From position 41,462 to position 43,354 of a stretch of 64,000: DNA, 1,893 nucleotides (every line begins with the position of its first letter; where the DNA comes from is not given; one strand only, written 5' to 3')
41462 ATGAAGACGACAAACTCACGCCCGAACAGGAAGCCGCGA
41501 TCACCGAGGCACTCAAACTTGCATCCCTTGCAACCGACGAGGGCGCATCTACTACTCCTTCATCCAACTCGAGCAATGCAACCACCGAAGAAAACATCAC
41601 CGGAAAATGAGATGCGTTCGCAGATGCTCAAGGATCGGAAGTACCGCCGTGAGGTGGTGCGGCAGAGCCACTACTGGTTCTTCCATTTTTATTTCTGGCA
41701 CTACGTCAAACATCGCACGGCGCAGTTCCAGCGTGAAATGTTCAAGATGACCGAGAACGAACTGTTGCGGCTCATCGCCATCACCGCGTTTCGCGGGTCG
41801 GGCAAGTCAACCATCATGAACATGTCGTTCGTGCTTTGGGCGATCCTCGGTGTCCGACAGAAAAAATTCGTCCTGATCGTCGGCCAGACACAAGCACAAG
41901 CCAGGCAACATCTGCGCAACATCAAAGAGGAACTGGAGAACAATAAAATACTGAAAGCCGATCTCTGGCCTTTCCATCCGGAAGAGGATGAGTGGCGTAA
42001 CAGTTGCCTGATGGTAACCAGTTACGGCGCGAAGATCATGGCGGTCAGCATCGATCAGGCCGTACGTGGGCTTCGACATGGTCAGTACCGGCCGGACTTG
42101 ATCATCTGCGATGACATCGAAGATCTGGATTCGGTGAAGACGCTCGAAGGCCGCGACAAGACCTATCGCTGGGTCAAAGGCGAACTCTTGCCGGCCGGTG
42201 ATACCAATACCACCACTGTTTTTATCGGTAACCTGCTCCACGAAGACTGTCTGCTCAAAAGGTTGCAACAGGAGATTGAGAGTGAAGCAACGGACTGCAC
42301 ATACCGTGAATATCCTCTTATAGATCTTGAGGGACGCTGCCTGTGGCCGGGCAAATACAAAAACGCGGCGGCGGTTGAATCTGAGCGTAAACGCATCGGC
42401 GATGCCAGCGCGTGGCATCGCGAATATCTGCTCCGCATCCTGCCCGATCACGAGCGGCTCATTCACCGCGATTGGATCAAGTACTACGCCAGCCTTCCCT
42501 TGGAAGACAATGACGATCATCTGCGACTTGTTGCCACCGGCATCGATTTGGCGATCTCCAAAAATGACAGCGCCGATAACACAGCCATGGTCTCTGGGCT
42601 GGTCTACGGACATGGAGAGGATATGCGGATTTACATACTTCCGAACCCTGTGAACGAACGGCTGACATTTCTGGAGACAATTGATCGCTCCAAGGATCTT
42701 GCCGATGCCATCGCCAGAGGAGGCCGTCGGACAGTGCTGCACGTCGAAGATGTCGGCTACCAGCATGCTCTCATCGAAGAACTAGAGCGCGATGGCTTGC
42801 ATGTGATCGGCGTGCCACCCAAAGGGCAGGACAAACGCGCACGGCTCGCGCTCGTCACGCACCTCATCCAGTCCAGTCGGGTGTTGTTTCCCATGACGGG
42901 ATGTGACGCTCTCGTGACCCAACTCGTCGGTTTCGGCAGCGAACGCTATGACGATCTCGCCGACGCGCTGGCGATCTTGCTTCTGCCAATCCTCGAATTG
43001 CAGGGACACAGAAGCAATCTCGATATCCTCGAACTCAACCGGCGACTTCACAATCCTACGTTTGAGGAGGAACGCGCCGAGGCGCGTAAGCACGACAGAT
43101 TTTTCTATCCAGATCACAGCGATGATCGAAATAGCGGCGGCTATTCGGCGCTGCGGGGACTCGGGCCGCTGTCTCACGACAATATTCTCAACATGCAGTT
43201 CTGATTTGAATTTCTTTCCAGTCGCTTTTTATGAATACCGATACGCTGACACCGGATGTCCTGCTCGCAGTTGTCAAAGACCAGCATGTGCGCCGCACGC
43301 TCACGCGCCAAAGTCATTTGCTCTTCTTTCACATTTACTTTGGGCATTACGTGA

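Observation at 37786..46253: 8.4-kb integrative element carrying a DNA-packaging module (TerS + two TerL paralogues) and two methyltransferases but no portal, capsid, tail, lysis or replication genes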

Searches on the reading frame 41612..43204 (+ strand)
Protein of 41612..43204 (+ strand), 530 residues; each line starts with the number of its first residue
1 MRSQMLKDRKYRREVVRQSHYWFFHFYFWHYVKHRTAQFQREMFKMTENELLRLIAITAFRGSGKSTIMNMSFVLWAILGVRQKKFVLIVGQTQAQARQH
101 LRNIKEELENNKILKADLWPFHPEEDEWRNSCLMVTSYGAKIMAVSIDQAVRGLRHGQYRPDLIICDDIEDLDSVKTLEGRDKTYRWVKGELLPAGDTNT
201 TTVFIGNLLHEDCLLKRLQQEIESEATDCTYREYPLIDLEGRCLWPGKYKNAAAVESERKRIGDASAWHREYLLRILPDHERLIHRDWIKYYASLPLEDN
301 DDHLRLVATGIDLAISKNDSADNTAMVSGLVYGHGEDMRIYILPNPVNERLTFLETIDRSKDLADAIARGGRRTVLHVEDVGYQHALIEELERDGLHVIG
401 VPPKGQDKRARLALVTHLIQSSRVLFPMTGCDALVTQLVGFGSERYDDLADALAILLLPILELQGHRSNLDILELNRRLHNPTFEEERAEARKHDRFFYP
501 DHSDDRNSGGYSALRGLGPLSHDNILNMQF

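Call 4: search_protein_families(library=pfam, proteins=[window:41612-43204:+], max_evalue=0.01)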
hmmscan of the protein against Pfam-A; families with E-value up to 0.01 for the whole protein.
window:41612-43204:+ (530 aa): 0 families

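Call 5: search_protein_families(library=phrogs, proteins=[window:41612-43204:+], max_evalue=0.001)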
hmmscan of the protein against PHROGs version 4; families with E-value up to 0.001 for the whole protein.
window:41612-43204:+ (530 aa): 6 families
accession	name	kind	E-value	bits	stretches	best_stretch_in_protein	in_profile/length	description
phrog_38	-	head and packaging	2.9e-74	252.1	1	9-506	257-742/760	terminase large subunit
phrog_5573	-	head and packaging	2.3e-12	47.9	1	234-457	17-231/250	terminase large subunit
phrog_2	-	head and packaging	8.5e-10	39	1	38-463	268-595/807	terminase large subunit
phrog_14112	-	unknown function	2.4e-09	38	1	60-186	110-237/247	-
phrog_4758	-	head and packaging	3.7e-08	34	1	12-235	12-234/243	terminase large subunit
phrog_979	-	head and packaging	5.7e-07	29.6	1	283-457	415-596/642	terminase large subunit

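Call 10: find_homologous_proteins(query=window:41612-43204:+, max_evalue=1e-10)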
Query window:41612-43204:+ (530 aa): 3112 proteins with E <= 1e-10 among 8000 candidates; the best 120 are listed.
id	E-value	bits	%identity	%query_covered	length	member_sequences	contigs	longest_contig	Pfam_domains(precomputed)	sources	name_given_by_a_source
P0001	0.0e+0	1226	100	100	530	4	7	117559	-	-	-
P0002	1.2e-284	963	79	100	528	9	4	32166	-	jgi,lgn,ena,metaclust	metaclust:\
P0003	7.0e-281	950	79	100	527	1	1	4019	-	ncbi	-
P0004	1.1e-262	890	76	96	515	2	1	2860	-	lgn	-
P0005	8.8e-256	868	73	100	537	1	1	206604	-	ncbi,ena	-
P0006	3.8e-245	833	71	96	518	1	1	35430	PF17289.9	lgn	-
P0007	7.5e-234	795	67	99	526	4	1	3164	-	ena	-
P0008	2.0e-231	787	66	99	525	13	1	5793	PF05876.19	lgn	-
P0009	1.1e-224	765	66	99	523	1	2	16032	PF05876.19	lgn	-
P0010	7.4e-223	759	65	96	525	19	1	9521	-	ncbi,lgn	-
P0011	2.6e-220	751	63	99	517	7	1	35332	-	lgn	-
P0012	2.8e-219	747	64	99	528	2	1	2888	PF05876.19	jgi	jgi:phage terminase large subunit-like protein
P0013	1.2e-217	742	63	99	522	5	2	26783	PF05876.19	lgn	-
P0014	1.4e-217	742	63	99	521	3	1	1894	-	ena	-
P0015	2.1e-213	728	64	95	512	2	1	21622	PF05876.19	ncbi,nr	ncbi:MAG: hypothetical protein M0P69_04725, partial [Bacteroidales bacterium]|nr:hypothetical protei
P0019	5.4e-205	700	67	89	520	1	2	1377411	-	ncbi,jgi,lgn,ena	ncbi:MAG: hypothetical protein WCV62_01590 [Candidatus Peribacteraceae bacterium]|jgi:phage terminas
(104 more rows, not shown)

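Call 12: find_encoding_contigs(protein=P0019, flank=10000, max_places=3)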
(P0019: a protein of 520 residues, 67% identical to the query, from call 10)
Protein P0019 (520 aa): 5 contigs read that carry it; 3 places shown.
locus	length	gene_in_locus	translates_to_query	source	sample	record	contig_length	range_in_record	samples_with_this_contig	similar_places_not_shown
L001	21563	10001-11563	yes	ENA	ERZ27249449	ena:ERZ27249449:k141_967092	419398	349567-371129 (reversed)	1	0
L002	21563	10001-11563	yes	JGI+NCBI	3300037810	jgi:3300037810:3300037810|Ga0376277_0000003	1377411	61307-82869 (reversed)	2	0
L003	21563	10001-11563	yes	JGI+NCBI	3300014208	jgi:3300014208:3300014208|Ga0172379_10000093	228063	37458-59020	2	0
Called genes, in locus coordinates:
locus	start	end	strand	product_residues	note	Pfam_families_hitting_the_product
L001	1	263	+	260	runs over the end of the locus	PF05175:MTS (weak), PF13847:Methyltransf_31, PF08241:Methyltransf_11 (faint), PF13649:Methyltransf_25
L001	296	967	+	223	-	PF00702:Hydrolase, PF13419:HAD_2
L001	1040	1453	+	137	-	PF00072:Response_reg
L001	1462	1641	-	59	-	-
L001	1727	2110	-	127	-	PF00072:Response_reg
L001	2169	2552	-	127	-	PF00072:Response_reg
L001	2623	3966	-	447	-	PF02518:HATPase_c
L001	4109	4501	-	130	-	PF00856:SET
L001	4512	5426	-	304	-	PF13489:Methyltransf_23, PF08241:Methyltransf_11, PF08242:Methyltransf_12, PF13649:Methyltransf_25, PF13847:Methyltransf_31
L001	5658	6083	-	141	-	PF00892:EamA (weak)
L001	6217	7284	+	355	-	-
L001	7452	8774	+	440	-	PF02195:ParB_N, PF01555:N6_N4_Mtase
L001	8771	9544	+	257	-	PF01555:N6_N4_Mtase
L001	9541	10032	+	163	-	-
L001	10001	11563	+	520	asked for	-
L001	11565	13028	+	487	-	-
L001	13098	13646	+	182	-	-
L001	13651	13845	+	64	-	-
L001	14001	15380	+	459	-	PF00239:Resolvase, PF07508:Recombinase, PF13408:Zn_ribbon_recom (weak)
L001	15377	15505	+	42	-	-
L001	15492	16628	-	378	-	PF13271:DUF4062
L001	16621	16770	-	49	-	-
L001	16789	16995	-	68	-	-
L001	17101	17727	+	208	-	PF01726:LexA_DNA_bind, PF13412:HTH_24 (faint), PF00717:Peptidase_S24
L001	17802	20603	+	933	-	PF04313:HSDR_N (weak), PF00270:DEAD, PF04851:ResIII, PF18766:SWI2_SNF2, PF00271:Helicase_C (weak), PF08463:EcoEI_R_C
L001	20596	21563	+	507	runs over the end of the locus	PF12161:HsdM_N, PF02384:N6_Mtase, PF01170:UPF0020, PF07669:Eco57I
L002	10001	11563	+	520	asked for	-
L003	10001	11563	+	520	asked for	-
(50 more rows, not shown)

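Call 13: find_encoding_contigs(protein=P0005, flank=10000, max_places=3)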
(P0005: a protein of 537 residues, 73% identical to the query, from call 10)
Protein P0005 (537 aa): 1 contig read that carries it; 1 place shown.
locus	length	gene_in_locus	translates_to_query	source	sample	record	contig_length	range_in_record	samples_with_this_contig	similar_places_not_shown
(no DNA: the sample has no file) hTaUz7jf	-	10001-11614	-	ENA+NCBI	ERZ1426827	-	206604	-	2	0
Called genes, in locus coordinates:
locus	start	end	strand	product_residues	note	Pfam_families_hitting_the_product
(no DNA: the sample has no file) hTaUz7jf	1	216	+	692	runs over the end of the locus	PF02629:CoA_binding, PF13380:CoA_binding_2, PF13607:Succ_CoA_lig, PF19045:Ligase_CoA_2, PF13549:ATP-grasp_5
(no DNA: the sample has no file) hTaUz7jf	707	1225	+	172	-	-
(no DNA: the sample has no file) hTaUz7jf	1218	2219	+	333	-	PF01512:Complex1_51K, PF10589:NADH_4Fe-4S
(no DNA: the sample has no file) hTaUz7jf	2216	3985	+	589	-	PF13510:Fer2_4, PF00037:Fer4 (faint), PF12838:Fer4_7 (weak), PF02906:Fe_hyd_lg_C, PF02256:Fe_hyd_SSU (weak)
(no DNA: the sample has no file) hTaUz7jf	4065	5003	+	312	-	PF16640:Big_3_5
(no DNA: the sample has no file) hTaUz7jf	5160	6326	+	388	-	-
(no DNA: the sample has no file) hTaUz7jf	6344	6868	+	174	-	-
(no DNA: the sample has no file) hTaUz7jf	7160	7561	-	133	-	PF07883:Cupin_2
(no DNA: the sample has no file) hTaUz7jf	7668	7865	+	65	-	PF18893:DUF5652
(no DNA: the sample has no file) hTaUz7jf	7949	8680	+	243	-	-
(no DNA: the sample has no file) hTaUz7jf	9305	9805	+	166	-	-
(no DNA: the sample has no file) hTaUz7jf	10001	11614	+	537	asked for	-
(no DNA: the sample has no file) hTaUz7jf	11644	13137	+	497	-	PF17289:Terminase_6C (faint)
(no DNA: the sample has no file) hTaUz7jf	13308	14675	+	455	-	PF00239:Resolvase, PF07508:Recombinase, PF13408:Zn_ribbon_recom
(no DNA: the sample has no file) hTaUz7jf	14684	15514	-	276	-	PF00395:SLH (weak)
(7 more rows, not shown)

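Call 18: find_encoding_contigs(protein=P0001, flank=10000, max_places=8)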
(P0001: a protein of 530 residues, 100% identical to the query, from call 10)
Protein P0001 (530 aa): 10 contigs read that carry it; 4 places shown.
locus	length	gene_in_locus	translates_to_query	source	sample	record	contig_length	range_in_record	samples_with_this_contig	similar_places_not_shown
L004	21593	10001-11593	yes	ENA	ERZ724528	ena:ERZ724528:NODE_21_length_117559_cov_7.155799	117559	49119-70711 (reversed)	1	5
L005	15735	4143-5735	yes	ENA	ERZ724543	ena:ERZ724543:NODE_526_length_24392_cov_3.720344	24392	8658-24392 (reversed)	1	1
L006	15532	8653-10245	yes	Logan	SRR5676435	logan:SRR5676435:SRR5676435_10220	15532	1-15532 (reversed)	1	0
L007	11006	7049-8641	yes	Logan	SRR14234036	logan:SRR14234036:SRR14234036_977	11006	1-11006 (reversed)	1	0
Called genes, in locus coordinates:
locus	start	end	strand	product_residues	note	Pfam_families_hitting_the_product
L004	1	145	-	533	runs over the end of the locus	PF07732:Cu-oxidase_3, PF00394:Cu-oxidase (weak), PF07731:Cu-oxidase_2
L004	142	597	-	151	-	-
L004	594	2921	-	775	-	PF00403:HMA, PF00122:E1-E2_ATPase, PF00702:Hydrolase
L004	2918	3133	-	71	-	PF00403:HMA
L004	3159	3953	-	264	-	PF13098:Thioredoxin_2 (weak), PF13462:Thioredoxin_4, PF01323:DSBA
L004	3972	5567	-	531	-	PF00403:HMA, PF19803:DUF6286 (faint), PF00403:HMA (weak), PF13386:DsbD_2, PF13473:Cupredoxin_1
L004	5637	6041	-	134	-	-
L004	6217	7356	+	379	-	-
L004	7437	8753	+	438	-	PF02195:ParB_N, PF01555:N6_N4_Mtase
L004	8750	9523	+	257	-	PF01555:N6_N4_Mtase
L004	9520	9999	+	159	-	-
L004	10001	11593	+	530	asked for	-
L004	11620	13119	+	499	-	PF17289:Terminase_6C (faint)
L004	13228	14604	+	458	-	PF00239:Resolvase, PF07508:Recombinase, PF13408:Zn_ribbon_recom (weak)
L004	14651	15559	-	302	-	-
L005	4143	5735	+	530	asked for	-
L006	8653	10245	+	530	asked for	-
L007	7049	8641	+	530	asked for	-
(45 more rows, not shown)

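Call 19: search_dna_similar(query=window:41612-43204:+, collection=phages, mode=protein, max_rows=25)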
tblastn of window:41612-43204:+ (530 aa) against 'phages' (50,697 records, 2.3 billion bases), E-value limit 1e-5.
Records with a match: 212; places in all: 212; records where one place covers at least 80% of the query: 0.
Best place of each record, by identity: <60% 212.
By first word of the organism name: Ralstonia 93; Pseudomonas 72; Bacteriophage 11; Leptospira 5; Bacillus 4; Burkholderia 4; Clostridium 3; Rhodobacter 3; Haemophilus 2; Faecalibacterium 2; and 11 more.
By host as written in the record: Ralstonia solanacearum 65; Pseudomonas aeruginosa 29; - 22; Pseudomonas aeruginosa PA14 17; Ralstonia solanacearum Race 3, Biovar 1 6; Helicobacter pullorum 3; Pseudomonas alcaligenes T3 2; Homo sapiens 2; and 56 more.
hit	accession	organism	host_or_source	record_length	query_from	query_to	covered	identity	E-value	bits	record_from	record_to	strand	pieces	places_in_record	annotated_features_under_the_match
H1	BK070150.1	Bacteriophage sp.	Helicobacter sp. 12S02232-10 genome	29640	53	446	74%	25.6%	3e-7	59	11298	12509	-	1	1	hypothetical protein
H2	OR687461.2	Pseudomonas phage CL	Pseudomonas alcaligenes T3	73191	55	427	70%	24.3%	7e-7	58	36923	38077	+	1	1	record has no annotation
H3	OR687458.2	Pseudomonas phage CRC2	Pseudomonas alcaligenes T3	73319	55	427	70%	24.3%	7e-7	58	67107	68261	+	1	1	record has no annotation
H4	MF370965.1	Pseudoalteromonas phage SL25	Pseudoalteromonas sp.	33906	45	427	72%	21.3%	4e-6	56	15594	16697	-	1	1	putative large terminase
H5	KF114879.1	Leptospira phage vB_LbrZ_5399-LE1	Homo sapiens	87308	42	341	57%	26.0%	1e-11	74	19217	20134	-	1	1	hypothetical protein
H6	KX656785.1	Leptospira phage Lin_34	Leptospira inadai M34/99 serogroup Lyme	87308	42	341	57%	26.0%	1e-11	74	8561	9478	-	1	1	record has no annotation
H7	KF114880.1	Leptospira phage vB_LinZ_10-LE1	Homo sapiens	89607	42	341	57%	26.0%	1e-11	74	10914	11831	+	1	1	hypothetical protein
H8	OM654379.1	Bacillus phage vB_BauS_KLEB27-1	Bacillus australimaris strain KR4M-27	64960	55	343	55%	25.6%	5e-15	84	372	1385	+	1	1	terminase large subunit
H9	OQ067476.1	Caulobacter phage Kuura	Caulobacter sp.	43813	61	322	49%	27.5%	5e-9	66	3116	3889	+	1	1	putative large terminase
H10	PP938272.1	Bacillus phage PHBA67-T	Bacillus cereus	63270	47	328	53%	24.6%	5e-6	56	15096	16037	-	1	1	hypothetical protein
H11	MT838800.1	Bacteriophage sp.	human fecal samples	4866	56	218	31%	41.1%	2e-15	86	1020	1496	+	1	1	record has no annotation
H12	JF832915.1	Haemophilus phage SuMu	Haemophilus parasuis 34086b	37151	37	217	34%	36.9%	8e-17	90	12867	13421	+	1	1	terminase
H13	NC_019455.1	Haemophilus phage SuMu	Haemophilus parasuis 34086b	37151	37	217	34%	36.9%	8e-17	90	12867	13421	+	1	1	terminase large subunit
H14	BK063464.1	Mushuvirus mushu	Oscillospiraceae sp. ER4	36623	56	220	31%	39.4%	6e-15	84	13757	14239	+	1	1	terminase large subunit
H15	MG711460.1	Faecalibacterium phage FP_Mushu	Faecalibacterium prausnitzii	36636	56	220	31%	39.4%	7e-15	84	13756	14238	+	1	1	terminase large subunit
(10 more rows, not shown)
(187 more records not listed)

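Call 20: find_related_loci(query=window:41612-43204:+, collection=viral_contigs, flank=10000)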
Query window:41612-43204:+ (530 aa) in viral_contigs; peptide patterns used: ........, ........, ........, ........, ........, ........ (x = any residue, [..] = any of these).
3 stretches matched a pattern; 3 encode a relative of the query (tblastn E <= 1e-3); 3 distinct loci.
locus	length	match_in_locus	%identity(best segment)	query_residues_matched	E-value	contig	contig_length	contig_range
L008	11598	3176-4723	79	1-530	0e+0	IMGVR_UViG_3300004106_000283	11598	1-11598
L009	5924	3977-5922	79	1-530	0e+0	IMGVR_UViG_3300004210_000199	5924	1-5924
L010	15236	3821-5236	67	1-473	0e+0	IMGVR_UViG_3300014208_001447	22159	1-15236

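Call 24: find_related_loci(query=A1, collection=genome_contigs, flank=10000)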
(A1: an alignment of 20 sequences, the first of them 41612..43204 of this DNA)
Query A1 (530 aa) in genome_contigs; peptide patterns used: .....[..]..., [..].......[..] (x = any residue, [..] = any of these).
599 stretches matched a pattern (row limit reached: there are more); 572 encode a relative of the query (tblastn E <= 1e-3); the best 80 are kept; 80 distinct loci.
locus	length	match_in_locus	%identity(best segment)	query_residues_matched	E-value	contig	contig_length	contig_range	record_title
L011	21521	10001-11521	66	8-530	0e+0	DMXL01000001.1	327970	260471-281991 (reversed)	MAG TPA_asm: Candidatus Peribacteria bacterium isolate UBA11694 contig_191, whole genome shotgun sequence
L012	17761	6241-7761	66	8-530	0e+0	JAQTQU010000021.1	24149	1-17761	MAG: Candidatus Peribacteraceae bacterium isolate STB_147 NODE_4558_length_24149_cov_4.101324_Sandtown_B, whole genome s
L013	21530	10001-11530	63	5-530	0e+0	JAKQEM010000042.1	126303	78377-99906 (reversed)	MAG: bacterium isolate USDE_maxbin.105 k141_593928, whole genome shotgun sequence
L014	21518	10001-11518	63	5-530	0e+0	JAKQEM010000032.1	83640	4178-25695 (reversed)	MAG: bacterium isolate USDE_maxbin.105 k141_452454, whole genome shotgun sequence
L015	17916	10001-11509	62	4-530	0e+0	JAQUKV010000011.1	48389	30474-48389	MAG: Candidatus Peribacteraceae bacterium isolate STD1_115 NODE_1400_length_48389_cov_11.100265_Sandtown_D1, whole genom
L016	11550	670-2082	65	1-473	0e+0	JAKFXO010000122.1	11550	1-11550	MAG: Candidatus Peribacterales bacterium isolate ND3_Bin_28 ND3_0001196, whole genome shotgun sequence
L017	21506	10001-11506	64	5-512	0e+0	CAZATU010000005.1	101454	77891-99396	MAG TPA_asm: uncultured Candidatus Peribacteria bacterium isolate SRP292972_co3_69 genome assembly, contig: NODE_244_len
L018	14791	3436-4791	66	6-461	0e+0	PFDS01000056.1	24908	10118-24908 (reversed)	MAG: Candidatus Peregrinibacteria bacterium CG10_big_fil_rev_8_21_14_0_10_49_16 CG10_8_21_14_0.10_scaffold_1578_c, whole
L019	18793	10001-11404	64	4-475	0e+0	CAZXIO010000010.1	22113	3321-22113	MAG TPA_asm: uncultured Candidatus Peribacteria bacterium isolate ERP125453_co2_86 genome assembly, contig: NODE_739_len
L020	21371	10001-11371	56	1-462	1e-176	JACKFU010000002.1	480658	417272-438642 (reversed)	MAG: Candidatus Peribacteria bacterium isolate HK-STAS-PATE-13 HK-STAS-PATE-13_2, whole genome shotgun sequence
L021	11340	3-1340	61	60-507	4e-173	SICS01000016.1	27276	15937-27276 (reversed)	MAG: Candidatus Peribacteria bacterium isolate Baikal-deep-G211 BACOMB-C8045, whole genome shotgun sequence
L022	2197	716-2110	55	1-465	0e+0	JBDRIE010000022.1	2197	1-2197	MAG: Nitrospirota bacterium isolate MEGAHIT-group-1.569 k141_1977991, whole genome shotgun sequence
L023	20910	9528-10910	56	1-465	3e-171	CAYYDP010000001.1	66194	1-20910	MAG TPA_asm: uncultured Gammaproteobacteria bacterium isolate SRP239054_co1_193 genome assembly, contig: NODE_229_length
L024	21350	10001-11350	55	4-458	2e-171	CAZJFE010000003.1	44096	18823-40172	MAG TPA_asm: uncultured Candidatus Saccharibacteria bacterium isolate SRP178908_co1_164 genome assembly, contig: NODE_43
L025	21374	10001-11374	55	4-462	4e-169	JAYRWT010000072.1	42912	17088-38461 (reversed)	MAG: Patescibacteria group bacterium isolate EBPR_ori4bin.13 k141_172199, whole genome shotgun sequence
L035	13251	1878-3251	53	4-462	3e-164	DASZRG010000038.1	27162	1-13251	MAG TPA_asm: Patescibacteria group bacterium isolate SMAG_U6018 k141_388174, whole genome shotgun sequence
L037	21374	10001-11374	52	4-462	1e-163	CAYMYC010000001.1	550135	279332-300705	MAG TPA_asm: uncultured Gammaproteobacteria bacterium isolate binchicken_co128_232 genome assembly, contig: NODE_4_lengt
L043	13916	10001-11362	53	4-462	2e-161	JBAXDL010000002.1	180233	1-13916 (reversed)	MAG: bacterium isolate ELA218 MAG218_2, whole genome shotgun sequence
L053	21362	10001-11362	52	4-462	4e-158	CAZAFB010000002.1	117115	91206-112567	MAG TPA_asm: uncultured Bdellovibrionales bacterium isolate binchicken_co20_187 genome assembly, contig: NODE_426_length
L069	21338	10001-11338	52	15-463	7e-155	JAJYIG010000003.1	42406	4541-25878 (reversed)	MAG: bacterium isolate DBS2-1.bin114 NODE_1495_length_42406_cov_3.380047, whole genome shotgun sequence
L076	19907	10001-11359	50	3-457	4e-154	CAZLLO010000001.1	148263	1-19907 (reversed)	MAG TPA_asm: uncultured Candidatus Saccharibacteria bacterium isolate SRP192927_co3_300 genome assembly, contig: NODE_93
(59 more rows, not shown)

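Call 28: search_protein_families(library=padloc, proteins=[window:41612-43204:+], max_evalue=0.001)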
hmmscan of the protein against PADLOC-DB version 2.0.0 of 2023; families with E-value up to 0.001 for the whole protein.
window:41612-43204:+ (530 aa): 0 families
